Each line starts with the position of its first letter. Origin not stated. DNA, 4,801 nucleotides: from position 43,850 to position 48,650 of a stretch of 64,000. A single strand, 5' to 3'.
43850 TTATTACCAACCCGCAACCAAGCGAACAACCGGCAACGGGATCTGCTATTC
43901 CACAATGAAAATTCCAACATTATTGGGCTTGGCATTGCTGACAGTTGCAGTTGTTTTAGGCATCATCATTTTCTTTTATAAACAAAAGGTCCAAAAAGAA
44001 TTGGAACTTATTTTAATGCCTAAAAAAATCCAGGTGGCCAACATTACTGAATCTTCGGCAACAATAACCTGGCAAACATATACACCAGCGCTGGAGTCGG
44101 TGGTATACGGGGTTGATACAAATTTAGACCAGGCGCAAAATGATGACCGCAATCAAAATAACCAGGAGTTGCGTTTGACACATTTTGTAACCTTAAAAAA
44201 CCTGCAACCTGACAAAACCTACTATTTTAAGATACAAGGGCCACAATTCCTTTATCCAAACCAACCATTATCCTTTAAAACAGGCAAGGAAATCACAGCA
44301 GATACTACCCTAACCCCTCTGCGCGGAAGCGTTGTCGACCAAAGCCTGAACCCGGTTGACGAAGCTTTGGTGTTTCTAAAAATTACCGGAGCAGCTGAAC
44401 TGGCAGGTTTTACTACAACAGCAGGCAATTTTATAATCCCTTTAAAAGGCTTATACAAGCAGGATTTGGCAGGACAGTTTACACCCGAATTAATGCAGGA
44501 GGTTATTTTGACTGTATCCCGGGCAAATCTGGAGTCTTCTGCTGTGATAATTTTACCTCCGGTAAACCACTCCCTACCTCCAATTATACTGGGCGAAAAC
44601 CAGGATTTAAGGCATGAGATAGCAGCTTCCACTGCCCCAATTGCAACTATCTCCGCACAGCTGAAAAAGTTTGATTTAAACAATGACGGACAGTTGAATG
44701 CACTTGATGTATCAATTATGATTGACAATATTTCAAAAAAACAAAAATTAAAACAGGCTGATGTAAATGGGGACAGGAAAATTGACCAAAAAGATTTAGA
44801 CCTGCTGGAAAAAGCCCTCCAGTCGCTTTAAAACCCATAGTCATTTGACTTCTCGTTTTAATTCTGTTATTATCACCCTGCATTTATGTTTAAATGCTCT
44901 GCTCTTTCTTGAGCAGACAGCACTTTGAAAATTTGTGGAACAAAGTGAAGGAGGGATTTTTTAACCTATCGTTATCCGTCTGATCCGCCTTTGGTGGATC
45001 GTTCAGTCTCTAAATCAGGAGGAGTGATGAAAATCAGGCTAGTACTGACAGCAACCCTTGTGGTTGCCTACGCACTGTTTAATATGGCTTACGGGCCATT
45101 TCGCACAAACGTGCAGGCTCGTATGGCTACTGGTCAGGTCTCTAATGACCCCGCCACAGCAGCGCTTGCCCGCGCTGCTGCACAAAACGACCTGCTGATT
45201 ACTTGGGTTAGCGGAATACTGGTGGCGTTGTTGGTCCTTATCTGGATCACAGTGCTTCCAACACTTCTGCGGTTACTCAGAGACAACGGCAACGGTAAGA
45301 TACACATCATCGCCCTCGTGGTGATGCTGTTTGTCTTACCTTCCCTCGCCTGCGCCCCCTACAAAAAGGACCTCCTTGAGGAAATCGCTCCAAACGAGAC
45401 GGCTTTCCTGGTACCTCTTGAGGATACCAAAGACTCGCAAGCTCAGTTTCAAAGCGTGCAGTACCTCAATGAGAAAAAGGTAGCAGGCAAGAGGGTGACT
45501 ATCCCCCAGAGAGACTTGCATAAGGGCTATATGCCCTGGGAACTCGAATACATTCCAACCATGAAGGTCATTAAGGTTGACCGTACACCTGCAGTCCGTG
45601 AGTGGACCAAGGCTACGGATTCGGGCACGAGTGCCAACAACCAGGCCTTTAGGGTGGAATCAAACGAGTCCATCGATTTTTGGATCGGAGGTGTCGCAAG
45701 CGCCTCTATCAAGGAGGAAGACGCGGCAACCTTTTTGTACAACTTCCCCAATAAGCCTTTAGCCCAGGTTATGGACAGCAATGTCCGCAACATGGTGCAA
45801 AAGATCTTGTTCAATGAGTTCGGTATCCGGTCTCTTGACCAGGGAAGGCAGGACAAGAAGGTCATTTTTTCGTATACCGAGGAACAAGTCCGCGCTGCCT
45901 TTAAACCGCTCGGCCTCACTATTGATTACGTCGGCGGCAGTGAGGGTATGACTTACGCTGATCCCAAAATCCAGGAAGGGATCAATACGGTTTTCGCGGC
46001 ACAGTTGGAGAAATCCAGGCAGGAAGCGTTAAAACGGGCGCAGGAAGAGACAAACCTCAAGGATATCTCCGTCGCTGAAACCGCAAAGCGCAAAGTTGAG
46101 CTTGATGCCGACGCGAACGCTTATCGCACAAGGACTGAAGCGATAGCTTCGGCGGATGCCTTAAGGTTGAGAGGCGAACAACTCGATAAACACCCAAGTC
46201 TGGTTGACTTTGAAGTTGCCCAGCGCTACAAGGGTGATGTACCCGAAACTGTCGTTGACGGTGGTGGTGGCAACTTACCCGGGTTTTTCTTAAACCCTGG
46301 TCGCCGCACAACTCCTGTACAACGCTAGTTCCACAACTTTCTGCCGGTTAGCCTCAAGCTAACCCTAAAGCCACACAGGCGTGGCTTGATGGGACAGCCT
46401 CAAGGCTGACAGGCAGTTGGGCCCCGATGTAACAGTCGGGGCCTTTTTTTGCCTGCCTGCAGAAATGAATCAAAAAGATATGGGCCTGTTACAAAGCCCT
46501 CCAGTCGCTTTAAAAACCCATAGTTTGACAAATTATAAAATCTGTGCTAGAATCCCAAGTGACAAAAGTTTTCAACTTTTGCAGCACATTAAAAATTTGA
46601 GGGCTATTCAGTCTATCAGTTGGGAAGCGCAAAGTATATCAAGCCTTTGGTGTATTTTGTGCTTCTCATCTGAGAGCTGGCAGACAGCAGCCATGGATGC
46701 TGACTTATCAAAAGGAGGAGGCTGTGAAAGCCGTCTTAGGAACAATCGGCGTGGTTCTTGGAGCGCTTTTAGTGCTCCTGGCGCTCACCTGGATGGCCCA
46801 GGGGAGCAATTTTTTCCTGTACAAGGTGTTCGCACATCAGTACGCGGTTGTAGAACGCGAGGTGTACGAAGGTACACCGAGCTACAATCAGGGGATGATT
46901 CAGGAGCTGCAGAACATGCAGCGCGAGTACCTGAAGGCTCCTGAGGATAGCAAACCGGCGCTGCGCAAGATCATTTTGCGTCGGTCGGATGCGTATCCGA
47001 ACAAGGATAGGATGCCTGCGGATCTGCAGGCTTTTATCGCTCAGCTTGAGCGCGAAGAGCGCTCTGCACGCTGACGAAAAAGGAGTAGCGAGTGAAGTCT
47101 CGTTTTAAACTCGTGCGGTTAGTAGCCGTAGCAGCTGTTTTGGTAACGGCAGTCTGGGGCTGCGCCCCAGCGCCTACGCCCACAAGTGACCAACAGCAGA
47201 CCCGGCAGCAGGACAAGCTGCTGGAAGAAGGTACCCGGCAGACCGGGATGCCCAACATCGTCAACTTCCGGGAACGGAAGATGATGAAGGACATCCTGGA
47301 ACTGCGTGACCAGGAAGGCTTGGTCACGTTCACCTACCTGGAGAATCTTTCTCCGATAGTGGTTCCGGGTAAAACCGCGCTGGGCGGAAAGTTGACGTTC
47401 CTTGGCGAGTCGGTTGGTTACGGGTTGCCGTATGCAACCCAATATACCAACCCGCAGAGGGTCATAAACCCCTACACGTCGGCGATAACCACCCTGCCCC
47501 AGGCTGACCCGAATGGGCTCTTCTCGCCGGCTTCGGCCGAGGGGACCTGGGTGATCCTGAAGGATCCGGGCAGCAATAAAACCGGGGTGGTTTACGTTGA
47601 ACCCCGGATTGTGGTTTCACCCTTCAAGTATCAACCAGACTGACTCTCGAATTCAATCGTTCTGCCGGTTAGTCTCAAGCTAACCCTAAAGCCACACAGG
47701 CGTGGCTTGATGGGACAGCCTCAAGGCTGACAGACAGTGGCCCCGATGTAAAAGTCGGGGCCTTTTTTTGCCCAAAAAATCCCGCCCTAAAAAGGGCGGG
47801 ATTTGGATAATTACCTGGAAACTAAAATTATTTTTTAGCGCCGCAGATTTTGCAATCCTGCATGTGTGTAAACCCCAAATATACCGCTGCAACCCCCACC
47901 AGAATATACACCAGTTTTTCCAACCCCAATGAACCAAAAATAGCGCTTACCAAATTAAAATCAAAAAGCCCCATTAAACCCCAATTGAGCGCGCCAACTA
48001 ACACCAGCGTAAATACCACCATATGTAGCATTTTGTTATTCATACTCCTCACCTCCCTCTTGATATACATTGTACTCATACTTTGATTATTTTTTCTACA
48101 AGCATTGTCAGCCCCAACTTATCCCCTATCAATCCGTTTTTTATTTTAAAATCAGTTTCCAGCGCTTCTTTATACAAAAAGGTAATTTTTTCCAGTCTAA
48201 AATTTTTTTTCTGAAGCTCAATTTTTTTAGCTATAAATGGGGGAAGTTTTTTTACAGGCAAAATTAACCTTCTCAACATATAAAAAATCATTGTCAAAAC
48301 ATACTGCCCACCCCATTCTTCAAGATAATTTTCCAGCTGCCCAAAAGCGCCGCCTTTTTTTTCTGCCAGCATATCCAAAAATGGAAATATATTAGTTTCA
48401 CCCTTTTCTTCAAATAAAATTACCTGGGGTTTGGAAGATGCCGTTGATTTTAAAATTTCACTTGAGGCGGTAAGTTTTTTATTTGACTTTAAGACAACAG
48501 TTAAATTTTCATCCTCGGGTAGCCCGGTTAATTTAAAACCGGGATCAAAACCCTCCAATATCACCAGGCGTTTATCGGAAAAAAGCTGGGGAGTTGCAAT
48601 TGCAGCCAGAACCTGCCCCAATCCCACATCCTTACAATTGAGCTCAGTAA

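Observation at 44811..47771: GC-rich two-module cassette region: each module bounded by a 'gene-end + promoter' repeat and a 110-bp structured terminator element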

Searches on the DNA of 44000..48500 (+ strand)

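Call 5: search_rna_families(source=window, start=44000, end=48500, threshold=evalue, max_evalue=10, show_alignments=3)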
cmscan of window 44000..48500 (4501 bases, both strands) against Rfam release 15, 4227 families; matches with E-value up to 10: 18.
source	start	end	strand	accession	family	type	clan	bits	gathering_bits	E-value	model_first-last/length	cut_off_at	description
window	47739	47807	+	RF02450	ncr1175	Gene; sRNA;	-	28.7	60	0.032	1-110/110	no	Bacillus sRNA ncr1175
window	47739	47852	-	RF02634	EF3314_EF3315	Gene; sRNA;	-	26.3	100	0.0043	1-141/141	no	Enterococcus sRNA EF3314_EF3315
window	46616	46673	+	RF03705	mir-1278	Gene; miRNA;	-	24.3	61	0.11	1-77/77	no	mir-1278 microRNA precursor family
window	46616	46675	+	RF03601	MIR7993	Gene; miRNA;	-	24.1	100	0.47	1-138/138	no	MIR7993 microRNA precursor family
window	47741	47813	+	RF01772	rnk_pseudo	Cis-reg; leader;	-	23.2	55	1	1-108/108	no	Pseudomonas rnk leader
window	47735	47803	-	RF02450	ncr1175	Gene; sRNA;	-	22.8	60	0.69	1-110/110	no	Bacillus sRNA ncr1175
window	47776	47805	-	RF01772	rnk_pseudo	Cis-reg; leader;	-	21.9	55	2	73-100/108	no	Pseudomonas rnk leader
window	46396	46450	+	RF02278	Betaproteobacteria_toxic_sRNA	Gene; sRNA;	-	20.2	50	1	1-64/64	no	Betaproteobacteria toxic small RNA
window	46616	46673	+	RF03356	mir-4782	Gene; miRNA;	-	20.1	100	3.8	1-79/79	no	mir-4782 microRNA precursor family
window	47646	47709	-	RF03036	osmY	Gene; sRNA;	-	19.7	46.9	0.34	1-72/72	no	osmY RNA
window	47672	47770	+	RF00506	Thr_leader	Cis-reg; leader;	-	19.5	55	2.8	1-118/118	no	Threonine operon leader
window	47771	47839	-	RF00506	Thr_leader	Cis-reg; leader;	-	19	55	3.8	1-118/118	no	Threonine operon leader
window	46320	46388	-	RF03036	osmY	Gene; sRNA;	-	18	46.9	1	1-72/72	no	osmY RNA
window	47738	47785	-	RF02236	asX2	Gene; sRNA;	-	17.8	70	4.7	1-87/87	no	Xanthomonas sRNA asX2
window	46362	46450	+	RF02837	anti-hemB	Gene; sRNA;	-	17.7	49.5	1.1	1-81/81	no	Burkholderia RNA 7 (anti-hemB)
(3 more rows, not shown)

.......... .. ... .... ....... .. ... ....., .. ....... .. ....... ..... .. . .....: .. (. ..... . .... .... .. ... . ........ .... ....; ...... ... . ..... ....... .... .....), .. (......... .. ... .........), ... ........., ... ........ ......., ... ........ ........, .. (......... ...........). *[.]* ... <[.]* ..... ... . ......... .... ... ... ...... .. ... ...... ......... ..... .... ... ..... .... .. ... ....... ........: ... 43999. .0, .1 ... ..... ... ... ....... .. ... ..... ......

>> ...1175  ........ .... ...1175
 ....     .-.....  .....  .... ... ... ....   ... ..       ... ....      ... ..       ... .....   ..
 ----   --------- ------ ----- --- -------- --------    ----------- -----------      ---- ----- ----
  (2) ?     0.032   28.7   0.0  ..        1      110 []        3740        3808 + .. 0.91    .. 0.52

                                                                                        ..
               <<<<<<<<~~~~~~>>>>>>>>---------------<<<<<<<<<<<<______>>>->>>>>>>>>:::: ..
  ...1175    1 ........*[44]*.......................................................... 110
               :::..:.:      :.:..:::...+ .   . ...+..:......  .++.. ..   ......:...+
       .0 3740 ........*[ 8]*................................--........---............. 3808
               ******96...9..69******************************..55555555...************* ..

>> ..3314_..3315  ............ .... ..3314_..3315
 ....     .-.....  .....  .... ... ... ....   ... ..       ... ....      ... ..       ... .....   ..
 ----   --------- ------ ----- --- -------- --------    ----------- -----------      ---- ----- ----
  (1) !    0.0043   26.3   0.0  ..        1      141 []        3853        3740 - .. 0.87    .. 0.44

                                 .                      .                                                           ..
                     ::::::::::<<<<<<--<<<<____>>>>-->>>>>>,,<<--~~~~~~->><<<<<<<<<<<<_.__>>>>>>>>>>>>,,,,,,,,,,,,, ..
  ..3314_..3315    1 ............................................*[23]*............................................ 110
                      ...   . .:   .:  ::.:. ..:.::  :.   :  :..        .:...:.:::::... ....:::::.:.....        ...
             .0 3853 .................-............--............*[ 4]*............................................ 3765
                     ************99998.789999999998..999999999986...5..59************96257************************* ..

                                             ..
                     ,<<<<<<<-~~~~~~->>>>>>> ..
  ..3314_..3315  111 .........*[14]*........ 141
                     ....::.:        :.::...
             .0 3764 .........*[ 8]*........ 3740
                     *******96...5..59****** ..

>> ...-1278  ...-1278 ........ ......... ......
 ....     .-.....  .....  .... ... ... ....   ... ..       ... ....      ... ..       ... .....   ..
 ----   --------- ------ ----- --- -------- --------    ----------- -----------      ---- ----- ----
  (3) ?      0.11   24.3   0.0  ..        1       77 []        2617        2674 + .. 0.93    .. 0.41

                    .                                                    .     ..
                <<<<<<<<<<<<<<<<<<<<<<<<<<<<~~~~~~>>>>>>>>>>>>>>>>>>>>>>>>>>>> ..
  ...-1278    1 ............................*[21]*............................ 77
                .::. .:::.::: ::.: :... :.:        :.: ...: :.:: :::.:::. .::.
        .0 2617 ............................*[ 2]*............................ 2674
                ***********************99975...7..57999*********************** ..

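Call 52: search_dna_similar(query=window:46329-46470:+, collection=phages, mode=distant, max_evalue=1)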
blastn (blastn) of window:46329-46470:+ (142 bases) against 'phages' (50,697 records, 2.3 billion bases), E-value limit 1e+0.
Records with a match: 3; places in all: 3; records where one place covers at least 80% of the query: 0.
Best place of each record, by identity: 90-95% 3.
By first word of the organism name: Vibrio 3.
By host as written in the record: Vibrio parahaemolyticus 3.
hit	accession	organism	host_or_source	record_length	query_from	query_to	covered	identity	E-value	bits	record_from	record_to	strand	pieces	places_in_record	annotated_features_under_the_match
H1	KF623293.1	Vibrio phage SHOU24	Vibrio parahaemolyticus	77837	92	119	20%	92.9%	3e-2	43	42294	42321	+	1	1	none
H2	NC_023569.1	Vibrio phage SHOU24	Vibrio parahaemolyticus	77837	92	119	20%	92.9%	3e-2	43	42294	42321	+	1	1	none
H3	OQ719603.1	Vibrio phage vB_VpaP_1601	Vibrio parahaemolyticus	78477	92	119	20%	92.9%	3e-2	43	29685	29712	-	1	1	none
